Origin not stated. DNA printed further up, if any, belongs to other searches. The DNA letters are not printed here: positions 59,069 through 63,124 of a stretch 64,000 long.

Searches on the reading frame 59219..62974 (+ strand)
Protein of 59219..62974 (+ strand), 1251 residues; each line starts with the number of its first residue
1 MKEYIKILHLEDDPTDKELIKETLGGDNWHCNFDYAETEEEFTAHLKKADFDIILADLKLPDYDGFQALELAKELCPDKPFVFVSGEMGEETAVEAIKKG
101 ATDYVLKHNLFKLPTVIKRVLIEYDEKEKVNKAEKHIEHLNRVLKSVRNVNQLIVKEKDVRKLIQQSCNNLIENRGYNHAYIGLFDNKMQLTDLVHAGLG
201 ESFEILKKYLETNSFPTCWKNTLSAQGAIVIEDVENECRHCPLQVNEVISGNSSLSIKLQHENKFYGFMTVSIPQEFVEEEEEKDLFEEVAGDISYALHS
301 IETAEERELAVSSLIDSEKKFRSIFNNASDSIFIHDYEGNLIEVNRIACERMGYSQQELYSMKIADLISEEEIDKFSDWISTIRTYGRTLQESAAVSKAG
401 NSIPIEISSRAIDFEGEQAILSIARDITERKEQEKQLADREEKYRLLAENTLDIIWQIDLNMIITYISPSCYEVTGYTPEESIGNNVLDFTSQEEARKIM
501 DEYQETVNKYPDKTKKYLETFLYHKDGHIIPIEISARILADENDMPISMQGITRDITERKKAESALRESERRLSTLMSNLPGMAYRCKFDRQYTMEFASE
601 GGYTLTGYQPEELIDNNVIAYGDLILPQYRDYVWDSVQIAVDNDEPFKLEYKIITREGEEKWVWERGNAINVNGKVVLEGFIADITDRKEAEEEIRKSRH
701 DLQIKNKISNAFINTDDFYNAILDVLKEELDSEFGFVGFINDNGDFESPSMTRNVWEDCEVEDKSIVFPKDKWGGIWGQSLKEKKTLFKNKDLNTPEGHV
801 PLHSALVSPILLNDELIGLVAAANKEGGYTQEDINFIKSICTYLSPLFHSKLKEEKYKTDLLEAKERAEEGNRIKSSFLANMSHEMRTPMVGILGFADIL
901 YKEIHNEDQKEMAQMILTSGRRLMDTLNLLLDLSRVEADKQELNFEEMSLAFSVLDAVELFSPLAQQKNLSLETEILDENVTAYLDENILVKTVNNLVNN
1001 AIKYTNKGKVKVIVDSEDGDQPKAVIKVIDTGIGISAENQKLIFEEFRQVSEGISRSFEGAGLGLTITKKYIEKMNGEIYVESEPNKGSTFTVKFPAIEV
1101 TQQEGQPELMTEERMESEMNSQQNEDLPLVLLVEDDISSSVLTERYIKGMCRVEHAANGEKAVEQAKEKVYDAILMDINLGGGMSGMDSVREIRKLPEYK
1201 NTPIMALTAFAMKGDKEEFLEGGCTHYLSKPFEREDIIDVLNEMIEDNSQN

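Call 22: search_protein_families(library=pfam, proteins=[window:59219-62974:+], max_evalue=0.00001)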
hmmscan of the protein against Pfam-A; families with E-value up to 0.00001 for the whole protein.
window:59219-62974:+ (1251 aa): 10 families
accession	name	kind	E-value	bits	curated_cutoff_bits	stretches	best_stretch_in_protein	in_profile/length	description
PF00072.30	Response_reg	-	1.4e-38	131.9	30.2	2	1130-1241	1-110/111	Response regulator receiver domain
PF08447.18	PAS_3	-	5.4e-34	116.8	25.6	2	597-678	3-85/89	PAS fold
PF02518.31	HATPase_c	-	3.4e-27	95.5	26.4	1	986-1097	2-109/111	Histidine kinase-, DNA gyrase B-, and HSP90-like ATPase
PF13426.13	PAS_9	-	3.2e-24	85.6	27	2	454-558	3-103/103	PAS domain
PF13185.12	GAF_2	-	3e-22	79.7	28.6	1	715-845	4-132/136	GAF domain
PF00989.32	PAS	-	2.8e-17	63.2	22.6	1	442-556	1-113/113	PAS fold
PF00512.31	HisKA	-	1.4e-15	57.5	26.9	1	875-938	2-65/66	His Kinase A (phospho-acceptor) domain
PF08448.16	PAS_4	-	5.3e-14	52.8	23.1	1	325-432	1-110/110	PAS fold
PF13188.13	PAS_8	-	1.5e-12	47.3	21.8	1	320-368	2-47/65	PAS domain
PF01590.32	GAF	-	6.5e-09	36.9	22.4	0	716-843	3-128/133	GAF domain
